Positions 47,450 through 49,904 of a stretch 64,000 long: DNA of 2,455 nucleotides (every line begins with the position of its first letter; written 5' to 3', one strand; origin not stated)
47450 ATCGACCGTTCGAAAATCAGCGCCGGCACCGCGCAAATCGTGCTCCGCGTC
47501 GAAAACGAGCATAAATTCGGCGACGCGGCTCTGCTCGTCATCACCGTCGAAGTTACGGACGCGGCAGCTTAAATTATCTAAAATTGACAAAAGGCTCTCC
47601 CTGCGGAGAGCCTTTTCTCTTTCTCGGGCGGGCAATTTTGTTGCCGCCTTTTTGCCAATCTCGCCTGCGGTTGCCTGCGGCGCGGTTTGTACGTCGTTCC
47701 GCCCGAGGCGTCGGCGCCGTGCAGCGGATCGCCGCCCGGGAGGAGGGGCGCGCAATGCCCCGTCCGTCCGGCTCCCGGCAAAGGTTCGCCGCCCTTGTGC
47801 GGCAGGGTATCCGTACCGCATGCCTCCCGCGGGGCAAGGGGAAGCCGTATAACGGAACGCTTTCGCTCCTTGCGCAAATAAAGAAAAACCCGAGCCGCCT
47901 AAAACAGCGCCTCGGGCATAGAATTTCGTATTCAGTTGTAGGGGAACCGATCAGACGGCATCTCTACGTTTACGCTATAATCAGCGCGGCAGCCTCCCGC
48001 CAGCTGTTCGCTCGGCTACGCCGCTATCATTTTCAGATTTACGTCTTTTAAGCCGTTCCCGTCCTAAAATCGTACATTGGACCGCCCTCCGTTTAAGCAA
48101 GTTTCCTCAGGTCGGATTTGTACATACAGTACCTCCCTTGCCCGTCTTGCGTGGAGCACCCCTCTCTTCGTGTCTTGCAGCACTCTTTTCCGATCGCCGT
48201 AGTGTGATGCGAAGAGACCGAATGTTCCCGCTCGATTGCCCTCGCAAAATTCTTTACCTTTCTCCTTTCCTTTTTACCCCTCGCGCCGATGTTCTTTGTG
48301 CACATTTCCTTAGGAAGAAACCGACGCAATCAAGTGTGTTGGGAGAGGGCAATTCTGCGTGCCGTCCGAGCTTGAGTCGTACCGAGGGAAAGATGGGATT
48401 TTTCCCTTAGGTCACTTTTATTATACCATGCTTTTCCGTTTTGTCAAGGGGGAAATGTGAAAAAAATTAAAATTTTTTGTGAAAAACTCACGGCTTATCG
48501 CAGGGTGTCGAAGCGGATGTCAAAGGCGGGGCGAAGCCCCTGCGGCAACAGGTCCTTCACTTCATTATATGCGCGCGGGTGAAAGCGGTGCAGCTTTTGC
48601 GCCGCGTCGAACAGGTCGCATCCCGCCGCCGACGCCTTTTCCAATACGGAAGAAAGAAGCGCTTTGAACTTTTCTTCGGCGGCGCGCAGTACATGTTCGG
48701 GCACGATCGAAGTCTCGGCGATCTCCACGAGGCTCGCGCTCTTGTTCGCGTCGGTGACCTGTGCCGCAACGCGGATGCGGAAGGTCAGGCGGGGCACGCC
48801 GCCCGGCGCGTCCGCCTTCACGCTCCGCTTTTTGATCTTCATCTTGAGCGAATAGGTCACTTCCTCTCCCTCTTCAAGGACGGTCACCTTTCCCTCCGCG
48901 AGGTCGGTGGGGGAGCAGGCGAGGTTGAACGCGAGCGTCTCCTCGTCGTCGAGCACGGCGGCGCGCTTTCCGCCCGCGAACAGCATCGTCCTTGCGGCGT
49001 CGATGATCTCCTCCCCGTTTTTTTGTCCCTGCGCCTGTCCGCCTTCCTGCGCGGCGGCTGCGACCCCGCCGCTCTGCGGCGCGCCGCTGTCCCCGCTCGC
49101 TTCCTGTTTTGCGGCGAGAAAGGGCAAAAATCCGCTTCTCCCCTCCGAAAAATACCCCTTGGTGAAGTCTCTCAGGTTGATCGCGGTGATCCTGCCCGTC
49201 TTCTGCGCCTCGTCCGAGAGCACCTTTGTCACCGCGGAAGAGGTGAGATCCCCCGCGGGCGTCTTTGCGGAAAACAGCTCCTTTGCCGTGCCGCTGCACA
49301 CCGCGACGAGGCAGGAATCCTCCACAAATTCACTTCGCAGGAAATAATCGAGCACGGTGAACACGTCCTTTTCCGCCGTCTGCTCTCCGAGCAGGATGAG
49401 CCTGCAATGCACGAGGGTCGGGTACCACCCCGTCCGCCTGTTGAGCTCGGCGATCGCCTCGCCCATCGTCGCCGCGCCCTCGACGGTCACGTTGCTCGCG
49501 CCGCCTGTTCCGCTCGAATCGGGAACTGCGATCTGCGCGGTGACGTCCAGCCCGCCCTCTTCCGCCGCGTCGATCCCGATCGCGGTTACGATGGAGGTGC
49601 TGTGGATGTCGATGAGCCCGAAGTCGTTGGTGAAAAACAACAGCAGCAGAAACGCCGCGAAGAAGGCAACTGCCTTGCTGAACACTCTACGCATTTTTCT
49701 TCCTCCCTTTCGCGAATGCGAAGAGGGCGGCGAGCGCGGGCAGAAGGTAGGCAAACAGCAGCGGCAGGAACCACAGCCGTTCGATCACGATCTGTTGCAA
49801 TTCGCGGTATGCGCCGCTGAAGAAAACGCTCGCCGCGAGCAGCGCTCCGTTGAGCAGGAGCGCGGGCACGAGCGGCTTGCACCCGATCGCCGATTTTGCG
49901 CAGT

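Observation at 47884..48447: Strongly promoted ~0.53-kb ORF-free locus: candidate large structured ncRNA of unknown class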

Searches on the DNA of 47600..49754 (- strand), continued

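Call 87: search_with_rna_model(model_id=R3, sources=[L002, L003, L004, L005, L006, L007, L008, L009, L010, L011, L012, L013, L014, L015, L016, L017, L018, L019, L020, L021, L022, L023, L024, L025, L026, L027, L028, L029, L030, L031, L032, L033, L034, L035, L036, L037, L038, L039, L040, L041, L042, L043, L044, L045, L046, L047, L048, L049, L050, L051, L052, L053, L054, L055, L056, L057, L058, L059, L060, L061, L062, L063, L064, L065, L066, L067, L068, L069, L070, L071, L072, L073, L074, L075, L076, L077, L078, L079, L080], max_evalue=1)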
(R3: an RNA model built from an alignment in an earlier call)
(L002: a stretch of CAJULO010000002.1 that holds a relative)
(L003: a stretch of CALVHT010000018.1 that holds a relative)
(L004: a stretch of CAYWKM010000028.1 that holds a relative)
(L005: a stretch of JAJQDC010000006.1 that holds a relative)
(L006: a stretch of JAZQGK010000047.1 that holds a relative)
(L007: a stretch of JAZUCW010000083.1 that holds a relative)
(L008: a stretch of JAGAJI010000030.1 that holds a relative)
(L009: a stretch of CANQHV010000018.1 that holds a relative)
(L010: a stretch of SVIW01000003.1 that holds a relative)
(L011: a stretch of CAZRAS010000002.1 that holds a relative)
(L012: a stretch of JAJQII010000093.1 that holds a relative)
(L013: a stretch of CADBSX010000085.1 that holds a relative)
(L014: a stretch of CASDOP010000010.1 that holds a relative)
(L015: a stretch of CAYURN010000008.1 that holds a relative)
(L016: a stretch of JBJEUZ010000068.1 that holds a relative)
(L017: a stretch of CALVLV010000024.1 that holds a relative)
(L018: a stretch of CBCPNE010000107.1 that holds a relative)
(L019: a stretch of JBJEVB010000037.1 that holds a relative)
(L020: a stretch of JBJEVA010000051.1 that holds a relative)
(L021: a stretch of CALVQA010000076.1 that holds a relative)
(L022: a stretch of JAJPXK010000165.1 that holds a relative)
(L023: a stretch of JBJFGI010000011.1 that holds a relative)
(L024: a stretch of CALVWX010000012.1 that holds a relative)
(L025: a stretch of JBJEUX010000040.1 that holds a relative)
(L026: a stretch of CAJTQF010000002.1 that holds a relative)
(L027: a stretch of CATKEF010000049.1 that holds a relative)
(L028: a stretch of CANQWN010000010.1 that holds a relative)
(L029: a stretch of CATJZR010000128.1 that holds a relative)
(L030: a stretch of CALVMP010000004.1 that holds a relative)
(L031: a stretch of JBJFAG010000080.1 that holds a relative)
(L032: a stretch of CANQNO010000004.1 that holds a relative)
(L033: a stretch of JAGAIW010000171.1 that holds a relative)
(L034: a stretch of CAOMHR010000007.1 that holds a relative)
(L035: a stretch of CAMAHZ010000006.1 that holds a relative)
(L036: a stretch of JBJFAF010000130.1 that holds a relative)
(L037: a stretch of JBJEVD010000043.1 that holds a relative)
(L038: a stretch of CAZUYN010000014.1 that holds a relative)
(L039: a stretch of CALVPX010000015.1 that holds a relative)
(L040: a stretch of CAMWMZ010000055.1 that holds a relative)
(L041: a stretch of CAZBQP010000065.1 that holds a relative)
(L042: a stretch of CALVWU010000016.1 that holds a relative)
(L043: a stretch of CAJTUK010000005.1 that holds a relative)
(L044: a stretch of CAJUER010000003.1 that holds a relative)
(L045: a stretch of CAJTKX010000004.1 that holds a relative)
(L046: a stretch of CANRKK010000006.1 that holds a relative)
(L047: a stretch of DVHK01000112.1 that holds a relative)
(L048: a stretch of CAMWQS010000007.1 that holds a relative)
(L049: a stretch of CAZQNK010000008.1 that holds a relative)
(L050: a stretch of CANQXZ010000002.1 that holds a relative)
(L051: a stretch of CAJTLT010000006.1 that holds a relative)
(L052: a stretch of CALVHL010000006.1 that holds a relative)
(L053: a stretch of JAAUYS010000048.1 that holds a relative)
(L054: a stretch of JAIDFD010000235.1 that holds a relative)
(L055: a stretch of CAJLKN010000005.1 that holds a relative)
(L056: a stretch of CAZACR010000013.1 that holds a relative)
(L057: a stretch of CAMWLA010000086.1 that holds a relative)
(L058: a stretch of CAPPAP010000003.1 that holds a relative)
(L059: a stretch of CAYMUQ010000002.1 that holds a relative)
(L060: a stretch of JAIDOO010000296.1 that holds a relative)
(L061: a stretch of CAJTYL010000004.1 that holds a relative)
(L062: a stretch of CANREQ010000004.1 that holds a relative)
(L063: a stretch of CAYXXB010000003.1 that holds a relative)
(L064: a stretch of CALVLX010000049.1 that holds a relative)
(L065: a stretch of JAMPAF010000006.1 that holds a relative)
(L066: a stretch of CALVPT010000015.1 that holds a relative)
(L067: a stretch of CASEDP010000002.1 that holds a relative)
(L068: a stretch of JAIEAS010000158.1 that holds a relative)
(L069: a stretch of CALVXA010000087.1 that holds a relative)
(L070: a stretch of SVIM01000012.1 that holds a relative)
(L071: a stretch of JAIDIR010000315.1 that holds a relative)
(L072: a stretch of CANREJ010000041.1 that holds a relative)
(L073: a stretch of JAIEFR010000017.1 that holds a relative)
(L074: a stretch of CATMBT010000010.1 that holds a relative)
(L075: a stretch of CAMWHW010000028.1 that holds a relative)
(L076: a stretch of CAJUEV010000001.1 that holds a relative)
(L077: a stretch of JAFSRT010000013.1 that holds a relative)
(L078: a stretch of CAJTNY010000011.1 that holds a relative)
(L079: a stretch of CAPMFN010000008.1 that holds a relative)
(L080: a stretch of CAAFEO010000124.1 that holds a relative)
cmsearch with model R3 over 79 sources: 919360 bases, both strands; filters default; matches with E-value up to 1: 6.
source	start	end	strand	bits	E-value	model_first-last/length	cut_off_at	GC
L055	6976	7084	+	15.9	0.24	1-133/133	no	0.6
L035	8331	8446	+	15.5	0.3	1-133/133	no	0.46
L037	6009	6086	+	14.7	0.51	1-133/133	no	0.5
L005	5594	5715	-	14.6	0.55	1-133/133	no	0.49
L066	1965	2075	+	14.6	0.56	1-133/133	no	0.52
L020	8338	8459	+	14.5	0.62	1-133/133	no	0.39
